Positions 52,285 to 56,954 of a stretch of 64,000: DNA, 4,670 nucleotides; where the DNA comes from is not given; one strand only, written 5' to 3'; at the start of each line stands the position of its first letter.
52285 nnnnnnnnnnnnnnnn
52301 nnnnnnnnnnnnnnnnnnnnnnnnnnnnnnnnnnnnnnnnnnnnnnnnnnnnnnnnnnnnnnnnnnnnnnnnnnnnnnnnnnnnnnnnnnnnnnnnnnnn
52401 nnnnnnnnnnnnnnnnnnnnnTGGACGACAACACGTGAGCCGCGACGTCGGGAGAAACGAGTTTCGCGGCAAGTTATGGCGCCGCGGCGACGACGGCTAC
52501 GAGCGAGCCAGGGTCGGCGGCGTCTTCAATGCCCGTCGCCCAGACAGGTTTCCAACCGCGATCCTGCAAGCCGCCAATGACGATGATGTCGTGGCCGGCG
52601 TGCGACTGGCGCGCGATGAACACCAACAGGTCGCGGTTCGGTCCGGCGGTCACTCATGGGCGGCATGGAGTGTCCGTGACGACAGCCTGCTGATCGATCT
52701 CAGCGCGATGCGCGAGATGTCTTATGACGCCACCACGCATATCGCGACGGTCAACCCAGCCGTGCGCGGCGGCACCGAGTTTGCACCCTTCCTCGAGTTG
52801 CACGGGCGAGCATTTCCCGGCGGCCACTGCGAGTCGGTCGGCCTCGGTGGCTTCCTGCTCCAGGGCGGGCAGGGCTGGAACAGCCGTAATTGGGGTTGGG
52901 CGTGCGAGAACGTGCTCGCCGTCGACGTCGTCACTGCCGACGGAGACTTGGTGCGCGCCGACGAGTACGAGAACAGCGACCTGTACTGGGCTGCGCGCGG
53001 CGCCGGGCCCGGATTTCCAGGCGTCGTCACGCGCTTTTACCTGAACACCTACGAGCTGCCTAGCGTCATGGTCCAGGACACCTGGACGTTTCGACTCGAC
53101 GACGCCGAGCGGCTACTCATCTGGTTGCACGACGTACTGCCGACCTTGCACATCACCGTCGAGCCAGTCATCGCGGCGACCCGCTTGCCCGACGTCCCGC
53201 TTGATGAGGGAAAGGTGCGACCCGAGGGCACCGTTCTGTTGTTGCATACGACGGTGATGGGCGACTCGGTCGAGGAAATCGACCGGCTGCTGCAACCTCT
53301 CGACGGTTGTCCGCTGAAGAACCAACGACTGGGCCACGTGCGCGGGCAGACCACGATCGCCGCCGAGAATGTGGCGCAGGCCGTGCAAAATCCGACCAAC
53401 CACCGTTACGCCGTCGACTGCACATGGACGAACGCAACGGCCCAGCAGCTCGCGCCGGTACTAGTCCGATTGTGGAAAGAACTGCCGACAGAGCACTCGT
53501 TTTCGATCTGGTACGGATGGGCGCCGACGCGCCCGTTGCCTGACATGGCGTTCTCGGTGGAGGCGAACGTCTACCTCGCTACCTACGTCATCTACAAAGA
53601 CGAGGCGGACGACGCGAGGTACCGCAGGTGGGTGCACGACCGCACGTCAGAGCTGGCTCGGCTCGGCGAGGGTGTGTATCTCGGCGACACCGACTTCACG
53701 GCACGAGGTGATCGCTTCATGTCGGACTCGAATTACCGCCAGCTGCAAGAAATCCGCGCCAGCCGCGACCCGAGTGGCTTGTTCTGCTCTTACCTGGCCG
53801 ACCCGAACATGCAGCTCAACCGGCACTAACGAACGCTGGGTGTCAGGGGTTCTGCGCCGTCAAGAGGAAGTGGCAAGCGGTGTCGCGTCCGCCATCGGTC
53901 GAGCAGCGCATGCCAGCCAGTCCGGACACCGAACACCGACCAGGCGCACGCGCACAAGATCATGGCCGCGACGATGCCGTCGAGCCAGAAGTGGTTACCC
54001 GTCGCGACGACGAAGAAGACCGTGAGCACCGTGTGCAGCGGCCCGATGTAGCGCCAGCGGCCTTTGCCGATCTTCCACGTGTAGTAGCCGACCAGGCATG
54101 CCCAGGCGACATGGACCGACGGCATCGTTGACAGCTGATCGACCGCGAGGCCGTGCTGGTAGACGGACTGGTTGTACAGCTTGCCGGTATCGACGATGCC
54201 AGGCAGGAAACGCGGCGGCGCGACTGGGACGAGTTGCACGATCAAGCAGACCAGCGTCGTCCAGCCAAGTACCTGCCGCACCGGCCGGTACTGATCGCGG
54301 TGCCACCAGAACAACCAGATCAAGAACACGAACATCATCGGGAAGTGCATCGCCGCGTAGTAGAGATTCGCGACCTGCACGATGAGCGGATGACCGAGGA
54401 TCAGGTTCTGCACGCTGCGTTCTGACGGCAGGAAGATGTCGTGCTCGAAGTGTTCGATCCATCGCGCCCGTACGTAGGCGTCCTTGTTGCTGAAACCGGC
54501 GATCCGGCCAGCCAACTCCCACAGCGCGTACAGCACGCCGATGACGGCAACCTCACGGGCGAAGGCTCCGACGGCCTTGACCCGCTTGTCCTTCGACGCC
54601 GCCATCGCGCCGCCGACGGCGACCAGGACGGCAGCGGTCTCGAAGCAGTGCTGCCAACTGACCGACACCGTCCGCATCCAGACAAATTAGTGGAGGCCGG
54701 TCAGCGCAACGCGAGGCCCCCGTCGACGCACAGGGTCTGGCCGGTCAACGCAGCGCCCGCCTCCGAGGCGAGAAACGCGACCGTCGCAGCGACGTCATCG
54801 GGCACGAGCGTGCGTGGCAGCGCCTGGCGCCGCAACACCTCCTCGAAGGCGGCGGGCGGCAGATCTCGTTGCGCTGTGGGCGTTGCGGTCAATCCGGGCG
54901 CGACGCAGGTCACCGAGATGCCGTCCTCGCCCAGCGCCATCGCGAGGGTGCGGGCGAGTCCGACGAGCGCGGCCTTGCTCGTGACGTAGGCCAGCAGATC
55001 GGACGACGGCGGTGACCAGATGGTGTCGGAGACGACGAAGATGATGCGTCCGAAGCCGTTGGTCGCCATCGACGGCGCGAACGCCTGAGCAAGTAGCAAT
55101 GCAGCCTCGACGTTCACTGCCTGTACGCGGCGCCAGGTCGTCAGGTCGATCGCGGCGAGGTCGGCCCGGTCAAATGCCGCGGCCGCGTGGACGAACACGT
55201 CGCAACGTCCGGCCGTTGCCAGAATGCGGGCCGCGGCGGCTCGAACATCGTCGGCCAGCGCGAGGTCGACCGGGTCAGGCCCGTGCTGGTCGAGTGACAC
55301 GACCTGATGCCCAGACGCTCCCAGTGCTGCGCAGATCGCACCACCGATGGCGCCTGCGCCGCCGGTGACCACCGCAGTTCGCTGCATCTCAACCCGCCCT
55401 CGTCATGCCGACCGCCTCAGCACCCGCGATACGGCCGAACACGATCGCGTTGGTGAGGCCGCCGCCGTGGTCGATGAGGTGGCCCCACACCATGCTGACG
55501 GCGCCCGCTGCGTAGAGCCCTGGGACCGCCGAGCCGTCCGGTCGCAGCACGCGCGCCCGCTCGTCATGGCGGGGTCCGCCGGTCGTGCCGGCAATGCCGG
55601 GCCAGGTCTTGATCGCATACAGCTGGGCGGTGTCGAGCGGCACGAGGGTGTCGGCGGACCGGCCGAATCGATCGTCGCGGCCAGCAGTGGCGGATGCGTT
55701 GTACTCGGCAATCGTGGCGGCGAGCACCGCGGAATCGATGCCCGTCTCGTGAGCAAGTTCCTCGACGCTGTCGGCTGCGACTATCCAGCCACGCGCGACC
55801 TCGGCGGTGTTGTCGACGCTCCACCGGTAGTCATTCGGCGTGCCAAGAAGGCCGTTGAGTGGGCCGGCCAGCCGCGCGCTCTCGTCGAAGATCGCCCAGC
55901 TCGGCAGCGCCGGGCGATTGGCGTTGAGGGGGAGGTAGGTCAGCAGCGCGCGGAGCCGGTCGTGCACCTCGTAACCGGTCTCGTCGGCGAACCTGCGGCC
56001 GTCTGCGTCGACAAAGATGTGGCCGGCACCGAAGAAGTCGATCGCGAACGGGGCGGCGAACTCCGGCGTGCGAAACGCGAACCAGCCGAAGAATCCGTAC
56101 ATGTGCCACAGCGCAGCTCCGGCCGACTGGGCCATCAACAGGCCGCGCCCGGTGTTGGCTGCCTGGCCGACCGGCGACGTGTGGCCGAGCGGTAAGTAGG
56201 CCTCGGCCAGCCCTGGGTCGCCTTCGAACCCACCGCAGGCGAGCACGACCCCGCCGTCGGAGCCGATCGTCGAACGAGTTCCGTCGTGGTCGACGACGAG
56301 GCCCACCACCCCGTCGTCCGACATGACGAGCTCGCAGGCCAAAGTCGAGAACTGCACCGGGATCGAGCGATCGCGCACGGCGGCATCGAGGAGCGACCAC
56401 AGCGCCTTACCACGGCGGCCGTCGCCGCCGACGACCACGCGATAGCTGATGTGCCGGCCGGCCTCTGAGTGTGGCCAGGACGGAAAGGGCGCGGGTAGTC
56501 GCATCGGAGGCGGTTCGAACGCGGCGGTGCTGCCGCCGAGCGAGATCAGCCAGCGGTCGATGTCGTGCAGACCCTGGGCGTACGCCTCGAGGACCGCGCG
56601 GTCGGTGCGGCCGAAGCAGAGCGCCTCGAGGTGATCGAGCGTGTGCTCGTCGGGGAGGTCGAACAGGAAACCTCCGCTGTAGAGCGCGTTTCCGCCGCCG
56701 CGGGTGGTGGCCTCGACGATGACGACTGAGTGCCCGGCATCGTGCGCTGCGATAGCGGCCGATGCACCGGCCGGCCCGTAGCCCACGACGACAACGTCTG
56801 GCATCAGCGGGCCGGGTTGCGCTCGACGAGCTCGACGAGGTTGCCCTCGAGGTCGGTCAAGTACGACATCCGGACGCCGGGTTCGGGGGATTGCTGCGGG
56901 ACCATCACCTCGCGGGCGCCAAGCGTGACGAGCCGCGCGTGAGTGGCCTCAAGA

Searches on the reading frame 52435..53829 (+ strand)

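Call 64: search_protein_families(library=pfam, proteins=[window:52435-53829:+], max_evalue=0.00001)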
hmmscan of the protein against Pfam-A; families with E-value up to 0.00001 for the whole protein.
window:52435-53829:+ (464 aa): 1 family
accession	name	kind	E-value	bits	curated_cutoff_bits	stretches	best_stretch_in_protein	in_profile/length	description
PF01565.28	FAD_binding_4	-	5.9e-27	94.5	26.4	1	40-175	1-138/139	FAD binding domain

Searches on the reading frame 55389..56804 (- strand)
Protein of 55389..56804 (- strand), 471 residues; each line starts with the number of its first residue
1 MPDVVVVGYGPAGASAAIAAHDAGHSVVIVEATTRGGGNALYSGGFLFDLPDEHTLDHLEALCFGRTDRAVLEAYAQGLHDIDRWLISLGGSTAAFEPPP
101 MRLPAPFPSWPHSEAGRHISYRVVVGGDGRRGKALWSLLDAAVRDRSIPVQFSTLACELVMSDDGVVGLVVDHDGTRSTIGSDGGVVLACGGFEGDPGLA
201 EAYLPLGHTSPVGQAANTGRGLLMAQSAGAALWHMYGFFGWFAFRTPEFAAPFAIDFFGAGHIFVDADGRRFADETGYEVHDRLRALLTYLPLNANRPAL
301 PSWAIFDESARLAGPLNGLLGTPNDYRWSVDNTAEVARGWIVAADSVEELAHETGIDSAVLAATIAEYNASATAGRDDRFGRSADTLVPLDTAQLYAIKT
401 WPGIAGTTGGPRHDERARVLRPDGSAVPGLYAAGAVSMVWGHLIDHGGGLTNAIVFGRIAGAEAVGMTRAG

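Call 64: search_protein_families(library=pfam, proteins=[window:55389-56804:-], max_evalue=0.00001)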
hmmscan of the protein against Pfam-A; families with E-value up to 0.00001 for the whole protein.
window:55389-56804:- (471 aa): 4 families
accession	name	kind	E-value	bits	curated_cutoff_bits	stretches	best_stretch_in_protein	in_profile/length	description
PF00890.30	FAD_binding_2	-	7.6e-47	160.8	20.4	1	3-449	1-411/414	FAD binding domain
PF12831.13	FAD_oxidored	-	4.4e-09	36.6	27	1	3-52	1-50/416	FAD dependent oxidoreductase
PF07992.20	Pyr_redox_2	-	2.9e-06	27.4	26.1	0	3-43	2-38/291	Pyridine nucleotide-disulphide oxidoreductase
PF03486.20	HI0933_like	-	8.5e-06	25.8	50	0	3-45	2-44/244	HI0933-like protein Rossmann domain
